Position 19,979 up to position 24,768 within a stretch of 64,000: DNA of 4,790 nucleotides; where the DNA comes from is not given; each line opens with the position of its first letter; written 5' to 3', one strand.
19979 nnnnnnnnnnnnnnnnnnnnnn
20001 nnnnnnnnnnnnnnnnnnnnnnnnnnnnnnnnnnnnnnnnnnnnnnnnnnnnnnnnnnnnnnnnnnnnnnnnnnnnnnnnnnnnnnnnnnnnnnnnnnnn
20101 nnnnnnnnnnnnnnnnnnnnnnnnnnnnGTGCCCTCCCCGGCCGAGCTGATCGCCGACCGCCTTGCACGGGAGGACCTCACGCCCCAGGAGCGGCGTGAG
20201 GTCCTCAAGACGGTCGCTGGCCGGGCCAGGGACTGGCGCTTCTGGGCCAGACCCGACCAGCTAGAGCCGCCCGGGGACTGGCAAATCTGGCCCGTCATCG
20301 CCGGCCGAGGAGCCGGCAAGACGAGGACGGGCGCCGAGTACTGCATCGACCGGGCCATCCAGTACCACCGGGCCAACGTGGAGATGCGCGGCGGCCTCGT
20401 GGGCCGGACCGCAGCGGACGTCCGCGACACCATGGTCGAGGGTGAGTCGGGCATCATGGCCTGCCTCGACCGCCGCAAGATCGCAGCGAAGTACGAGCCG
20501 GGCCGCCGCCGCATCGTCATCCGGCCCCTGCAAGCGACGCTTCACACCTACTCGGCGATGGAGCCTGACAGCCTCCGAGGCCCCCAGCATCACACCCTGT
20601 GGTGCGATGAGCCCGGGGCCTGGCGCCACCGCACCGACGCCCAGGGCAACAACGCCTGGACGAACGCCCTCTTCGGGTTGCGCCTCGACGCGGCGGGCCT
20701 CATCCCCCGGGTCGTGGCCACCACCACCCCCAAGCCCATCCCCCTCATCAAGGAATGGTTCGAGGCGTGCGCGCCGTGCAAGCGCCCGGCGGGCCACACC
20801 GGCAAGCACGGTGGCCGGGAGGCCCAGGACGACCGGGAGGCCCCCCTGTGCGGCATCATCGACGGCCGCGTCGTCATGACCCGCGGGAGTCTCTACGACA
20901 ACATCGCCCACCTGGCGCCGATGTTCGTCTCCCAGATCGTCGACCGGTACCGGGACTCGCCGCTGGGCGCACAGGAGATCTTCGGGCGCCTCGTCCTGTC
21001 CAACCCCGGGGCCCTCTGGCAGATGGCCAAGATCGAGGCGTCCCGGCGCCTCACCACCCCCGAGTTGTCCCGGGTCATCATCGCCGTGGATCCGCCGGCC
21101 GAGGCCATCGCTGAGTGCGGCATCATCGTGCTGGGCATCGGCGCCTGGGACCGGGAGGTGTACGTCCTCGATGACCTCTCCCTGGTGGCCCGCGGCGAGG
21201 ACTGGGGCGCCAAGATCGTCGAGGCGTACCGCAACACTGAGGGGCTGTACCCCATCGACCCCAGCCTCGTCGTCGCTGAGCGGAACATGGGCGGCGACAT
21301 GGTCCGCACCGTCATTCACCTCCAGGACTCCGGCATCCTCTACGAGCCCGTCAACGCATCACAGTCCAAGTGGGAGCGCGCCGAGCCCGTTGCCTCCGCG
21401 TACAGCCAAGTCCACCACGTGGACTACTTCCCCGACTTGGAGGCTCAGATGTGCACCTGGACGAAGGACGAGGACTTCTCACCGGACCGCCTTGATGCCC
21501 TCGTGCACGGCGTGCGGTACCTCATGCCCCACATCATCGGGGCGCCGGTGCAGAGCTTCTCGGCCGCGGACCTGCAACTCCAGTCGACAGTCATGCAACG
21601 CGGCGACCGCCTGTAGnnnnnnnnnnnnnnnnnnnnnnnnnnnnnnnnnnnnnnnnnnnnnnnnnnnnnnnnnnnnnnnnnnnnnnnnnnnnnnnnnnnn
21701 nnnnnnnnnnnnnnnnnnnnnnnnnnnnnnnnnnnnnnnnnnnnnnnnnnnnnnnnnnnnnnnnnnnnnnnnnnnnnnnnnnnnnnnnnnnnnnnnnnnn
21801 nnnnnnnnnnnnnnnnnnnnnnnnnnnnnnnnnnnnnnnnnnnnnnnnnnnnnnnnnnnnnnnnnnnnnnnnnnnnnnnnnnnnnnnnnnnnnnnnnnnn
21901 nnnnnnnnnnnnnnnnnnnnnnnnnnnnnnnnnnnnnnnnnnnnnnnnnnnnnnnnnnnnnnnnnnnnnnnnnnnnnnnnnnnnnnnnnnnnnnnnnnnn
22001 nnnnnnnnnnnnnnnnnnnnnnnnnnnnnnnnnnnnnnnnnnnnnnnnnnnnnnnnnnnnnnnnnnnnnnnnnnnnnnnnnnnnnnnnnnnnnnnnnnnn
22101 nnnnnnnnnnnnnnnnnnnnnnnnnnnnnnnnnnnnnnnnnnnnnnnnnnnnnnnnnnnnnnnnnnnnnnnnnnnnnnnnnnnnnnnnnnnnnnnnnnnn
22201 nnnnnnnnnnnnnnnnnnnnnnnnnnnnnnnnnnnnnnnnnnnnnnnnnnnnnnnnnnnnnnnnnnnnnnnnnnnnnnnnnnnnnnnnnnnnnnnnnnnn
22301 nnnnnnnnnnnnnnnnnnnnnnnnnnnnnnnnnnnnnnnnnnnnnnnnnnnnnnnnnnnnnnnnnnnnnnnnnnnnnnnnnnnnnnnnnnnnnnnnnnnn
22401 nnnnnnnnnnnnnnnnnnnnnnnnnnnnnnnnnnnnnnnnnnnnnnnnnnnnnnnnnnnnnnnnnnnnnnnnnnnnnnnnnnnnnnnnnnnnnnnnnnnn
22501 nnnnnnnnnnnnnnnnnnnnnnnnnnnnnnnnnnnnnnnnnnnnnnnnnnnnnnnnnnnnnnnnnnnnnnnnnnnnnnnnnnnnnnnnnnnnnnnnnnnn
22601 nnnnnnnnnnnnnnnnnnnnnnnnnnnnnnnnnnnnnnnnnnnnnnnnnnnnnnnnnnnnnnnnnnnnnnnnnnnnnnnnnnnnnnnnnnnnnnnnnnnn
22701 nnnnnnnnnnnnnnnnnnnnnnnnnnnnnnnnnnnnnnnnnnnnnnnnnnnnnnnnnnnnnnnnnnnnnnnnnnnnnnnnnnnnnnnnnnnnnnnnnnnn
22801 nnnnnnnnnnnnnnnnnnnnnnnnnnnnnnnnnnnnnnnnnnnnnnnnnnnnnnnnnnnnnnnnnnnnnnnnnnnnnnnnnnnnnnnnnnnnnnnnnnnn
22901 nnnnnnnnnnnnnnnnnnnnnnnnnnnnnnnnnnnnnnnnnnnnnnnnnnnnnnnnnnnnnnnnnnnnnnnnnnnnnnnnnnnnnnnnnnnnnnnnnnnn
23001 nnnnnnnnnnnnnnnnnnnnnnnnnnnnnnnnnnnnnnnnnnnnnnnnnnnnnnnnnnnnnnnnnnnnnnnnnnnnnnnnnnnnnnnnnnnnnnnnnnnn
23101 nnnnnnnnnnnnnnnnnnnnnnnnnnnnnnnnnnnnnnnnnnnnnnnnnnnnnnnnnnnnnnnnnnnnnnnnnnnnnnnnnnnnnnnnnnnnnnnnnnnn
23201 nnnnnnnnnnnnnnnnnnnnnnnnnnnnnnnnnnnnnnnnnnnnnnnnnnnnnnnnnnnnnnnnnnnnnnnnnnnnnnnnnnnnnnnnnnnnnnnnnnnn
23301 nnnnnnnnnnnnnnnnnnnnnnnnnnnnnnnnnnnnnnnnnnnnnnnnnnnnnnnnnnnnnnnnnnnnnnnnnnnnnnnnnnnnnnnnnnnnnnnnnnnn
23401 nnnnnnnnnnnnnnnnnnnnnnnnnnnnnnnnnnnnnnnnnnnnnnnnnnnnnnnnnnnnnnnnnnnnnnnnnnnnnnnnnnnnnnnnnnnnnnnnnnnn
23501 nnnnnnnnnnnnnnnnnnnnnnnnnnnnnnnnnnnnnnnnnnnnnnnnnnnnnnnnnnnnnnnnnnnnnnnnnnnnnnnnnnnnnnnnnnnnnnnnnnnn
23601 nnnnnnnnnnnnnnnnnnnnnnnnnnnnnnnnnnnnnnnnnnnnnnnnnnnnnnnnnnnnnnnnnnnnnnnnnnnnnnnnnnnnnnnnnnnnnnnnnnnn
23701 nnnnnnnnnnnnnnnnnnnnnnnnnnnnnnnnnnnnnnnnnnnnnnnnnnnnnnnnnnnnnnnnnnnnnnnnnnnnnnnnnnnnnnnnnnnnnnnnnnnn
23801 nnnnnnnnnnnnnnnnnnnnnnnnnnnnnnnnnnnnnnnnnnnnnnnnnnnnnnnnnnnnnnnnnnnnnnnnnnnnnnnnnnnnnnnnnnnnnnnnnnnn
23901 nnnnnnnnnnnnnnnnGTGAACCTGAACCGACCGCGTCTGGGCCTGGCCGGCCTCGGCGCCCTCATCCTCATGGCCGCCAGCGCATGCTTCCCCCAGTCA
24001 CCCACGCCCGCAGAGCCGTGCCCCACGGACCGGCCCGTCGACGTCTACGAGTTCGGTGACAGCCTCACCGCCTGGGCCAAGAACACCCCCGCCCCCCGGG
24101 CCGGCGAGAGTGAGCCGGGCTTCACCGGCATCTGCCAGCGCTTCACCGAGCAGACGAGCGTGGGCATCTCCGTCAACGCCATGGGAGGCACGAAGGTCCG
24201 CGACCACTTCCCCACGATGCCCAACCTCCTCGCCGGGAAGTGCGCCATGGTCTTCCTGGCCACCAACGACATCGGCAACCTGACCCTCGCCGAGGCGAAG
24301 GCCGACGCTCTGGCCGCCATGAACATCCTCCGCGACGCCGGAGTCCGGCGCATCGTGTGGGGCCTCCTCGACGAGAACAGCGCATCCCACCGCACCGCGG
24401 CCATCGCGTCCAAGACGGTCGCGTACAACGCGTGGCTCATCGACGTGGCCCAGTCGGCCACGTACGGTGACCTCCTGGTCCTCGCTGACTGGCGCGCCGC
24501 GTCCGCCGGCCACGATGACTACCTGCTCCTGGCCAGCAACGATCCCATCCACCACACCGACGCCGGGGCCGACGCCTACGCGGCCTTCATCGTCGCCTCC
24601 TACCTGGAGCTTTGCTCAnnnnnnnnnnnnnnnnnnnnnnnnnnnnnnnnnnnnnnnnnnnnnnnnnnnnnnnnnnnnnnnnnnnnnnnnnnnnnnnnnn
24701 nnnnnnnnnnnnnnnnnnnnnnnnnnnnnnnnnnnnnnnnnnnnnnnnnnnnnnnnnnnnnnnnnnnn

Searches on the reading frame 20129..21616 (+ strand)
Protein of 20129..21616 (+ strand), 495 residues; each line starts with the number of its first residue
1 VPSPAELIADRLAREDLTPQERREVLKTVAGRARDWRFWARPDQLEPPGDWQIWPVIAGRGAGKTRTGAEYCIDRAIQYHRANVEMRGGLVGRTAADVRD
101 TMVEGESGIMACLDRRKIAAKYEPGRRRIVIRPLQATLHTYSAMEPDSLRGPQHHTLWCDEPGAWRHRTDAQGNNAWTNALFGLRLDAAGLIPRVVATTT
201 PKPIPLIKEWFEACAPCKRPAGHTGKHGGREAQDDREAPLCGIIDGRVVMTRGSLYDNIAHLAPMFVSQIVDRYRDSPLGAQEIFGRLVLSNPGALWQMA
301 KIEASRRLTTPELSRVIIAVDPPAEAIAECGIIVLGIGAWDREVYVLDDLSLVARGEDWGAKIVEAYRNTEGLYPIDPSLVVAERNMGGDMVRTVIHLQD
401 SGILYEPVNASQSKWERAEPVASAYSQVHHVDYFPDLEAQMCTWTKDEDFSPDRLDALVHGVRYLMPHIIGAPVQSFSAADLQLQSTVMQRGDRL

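Call 7: search_protein_families(library=pfam, proteins=[window:20129-21616:+], max_evalue=0.001)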
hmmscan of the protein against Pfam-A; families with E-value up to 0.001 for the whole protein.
window:20129-21616:+ (495 aa): 1 family
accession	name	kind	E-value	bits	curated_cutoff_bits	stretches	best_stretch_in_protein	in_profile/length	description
PF03237.21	Terminase_6N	-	2.8e-13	50.4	22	1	58-302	4-213/215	Terminase large subunit, T4likevirus-type, N-terminal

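Call 9: search_dna_similar(query=window:20129-21616:+, collection=phages, mode=protein, max_rows=15)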
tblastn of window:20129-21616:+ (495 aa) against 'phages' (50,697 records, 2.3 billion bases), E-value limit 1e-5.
Records with a match: 162; places in all: 165; records where one place covers at least 80% of the query: 99.
Best place of each record, by identity: <60% 162.
By first word of the organism name: Microbacterium 50; Gordonia 29; Arthrobacter 18; Caulobacter 6; Escherichia 6; Streptomyces 5; Salinibacter 5; Pseudomonas 5; Vibrio 5; Bacteriophage 4; and 17 more.
By host as written in the record: Microbacterium foliorum NRRL B-24224 31; Gordonia terrae 3612 22; Microbacterium foliorum NRRL B-24224 SEA 12; - 8; Arthrobacter globiformis B-2979 8; Gordonia terrae CAG3 5; Microbacterium paraoxydans NRRL B-14843 5; Escherichia coli K-12 5; and 42 more.
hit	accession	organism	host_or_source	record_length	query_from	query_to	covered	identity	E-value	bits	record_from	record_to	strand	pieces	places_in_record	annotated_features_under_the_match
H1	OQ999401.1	Actinomycetia phage DSL-LC01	Actinomycetia bacterium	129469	17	491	96%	36.8%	1e-65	235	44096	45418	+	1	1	terminase large subunit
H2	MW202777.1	Caudoviricetes sp.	Manatee Spring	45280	36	473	88%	38.5%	2e-59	218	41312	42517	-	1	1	large terminase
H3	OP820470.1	Gordonia phage Mareelih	Gordonia terrae CAG3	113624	1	466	94%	36.1%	2e-57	212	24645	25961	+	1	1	67: terminase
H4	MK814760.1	Gordonia phage Forza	Gordonia terrae 3612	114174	1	466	94%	36.1%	2e-57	212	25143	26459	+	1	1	69: terminase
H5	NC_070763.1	Gordonia phage Forza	Gordonia terrae 3612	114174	1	466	94%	36.1%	2e-57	212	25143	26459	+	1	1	69: terminase large subunit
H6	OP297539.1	Gordonia phage BlueNGold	Gordonia terrae 3612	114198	1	466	94%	36.1%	2e-57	212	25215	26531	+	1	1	67: terminase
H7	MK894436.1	Gordonia phage Boopy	Gordonia terrae 3612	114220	1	466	94%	36.1%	2e-57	212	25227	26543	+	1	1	69: terminase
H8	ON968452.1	Pseudanabaena phage Pan1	Pseudanabaena sp.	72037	35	466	87%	39.0%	4e-63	228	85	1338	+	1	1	terminase large subunit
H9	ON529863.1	Brevundimonas phage vB_BpoS-Polewnik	Brevundimonas pondensis LVF1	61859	36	466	87%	38.9%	2e-66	238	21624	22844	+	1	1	terminase large subunit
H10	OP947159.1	Desulfofustis phage LS06-2018-MD02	-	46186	36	459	86%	39.4%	1e-59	218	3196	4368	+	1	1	terminase large subunit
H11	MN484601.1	Gordonia phage Sixama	Gordonia terrae 3612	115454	1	466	94%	35.7%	1e-54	203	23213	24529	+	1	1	62: terminase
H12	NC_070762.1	Gordonia phage Sixama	Gordonia terrae 3612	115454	1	466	94%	35.7%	1e-54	203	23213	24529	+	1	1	62: terminase large subunit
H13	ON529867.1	Brevundimonas phage vB_BpoS-Strzyga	Brevundimonas pondensis LVF1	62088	36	466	87%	38.3%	1e-64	232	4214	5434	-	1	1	terminase large subunit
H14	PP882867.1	Dinoroseobacter phage vB_DshS_R26L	Dinoroseobacter shibae DFL12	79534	35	466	87%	38.0%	2e-60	220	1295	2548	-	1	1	large packaging protein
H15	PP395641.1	Microcystis phage Mae-JY09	Microcystis aeruginosa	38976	29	465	88%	37.3%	3e-54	202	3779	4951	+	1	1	terminase large subunit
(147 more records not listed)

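Call 13: find_related_loci(query=window:20129-21616:+, collection=viral_contigs, flank=10000)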
Query window:20129-21616:+ (495 aa) in viral_contigs; peptide patterns used: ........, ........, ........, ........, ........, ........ (x = any residue, [..] = any of these).
No stretch of DNA in the collection matches any of the patterns.

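Call 14: find_encoding_contigs(protein=window:20129-21616:+, flank=10000)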
Protein window:20129-21616:+ (495 aa): 3 contigs read that carry it; 2 places shown.
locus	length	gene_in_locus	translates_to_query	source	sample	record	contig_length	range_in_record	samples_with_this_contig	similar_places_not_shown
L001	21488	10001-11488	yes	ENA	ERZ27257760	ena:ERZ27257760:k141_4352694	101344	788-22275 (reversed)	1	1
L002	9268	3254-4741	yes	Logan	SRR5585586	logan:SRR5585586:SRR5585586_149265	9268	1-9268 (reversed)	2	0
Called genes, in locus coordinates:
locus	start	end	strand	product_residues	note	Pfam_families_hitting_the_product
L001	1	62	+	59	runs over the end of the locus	-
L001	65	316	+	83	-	-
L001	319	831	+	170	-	-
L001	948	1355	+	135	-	-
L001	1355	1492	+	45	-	-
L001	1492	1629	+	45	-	-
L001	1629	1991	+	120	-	-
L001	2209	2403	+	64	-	-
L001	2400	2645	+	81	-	-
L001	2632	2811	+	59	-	-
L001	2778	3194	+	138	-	-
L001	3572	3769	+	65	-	-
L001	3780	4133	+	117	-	-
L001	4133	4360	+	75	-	-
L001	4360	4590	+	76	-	-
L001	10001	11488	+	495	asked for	PF03237:Terminase_6N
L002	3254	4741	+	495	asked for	PF03237:Terminase_6N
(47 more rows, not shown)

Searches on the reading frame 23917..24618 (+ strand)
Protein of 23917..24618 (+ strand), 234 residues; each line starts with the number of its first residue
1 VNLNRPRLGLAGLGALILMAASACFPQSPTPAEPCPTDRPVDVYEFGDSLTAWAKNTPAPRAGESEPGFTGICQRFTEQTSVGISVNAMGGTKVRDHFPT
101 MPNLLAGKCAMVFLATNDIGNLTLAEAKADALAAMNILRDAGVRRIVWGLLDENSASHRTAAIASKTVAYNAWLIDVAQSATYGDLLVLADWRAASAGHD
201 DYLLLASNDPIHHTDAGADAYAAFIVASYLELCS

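Call 97: search_protein_families(library=pfam, proteins=[window:23917-24618:+], max_evalue=0.05)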
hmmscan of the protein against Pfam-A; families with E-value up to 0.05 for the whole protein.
window:23917-24618:+ (234 aa): 1 family
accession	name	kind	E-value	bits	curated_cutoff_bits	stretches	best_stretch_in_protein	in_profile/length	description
PF13472.12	Lipase_GDSL_2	-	2.4e-10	41.6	32.9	1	46-219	2-177/178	GDSL-like Lipase/Acylhydrolase family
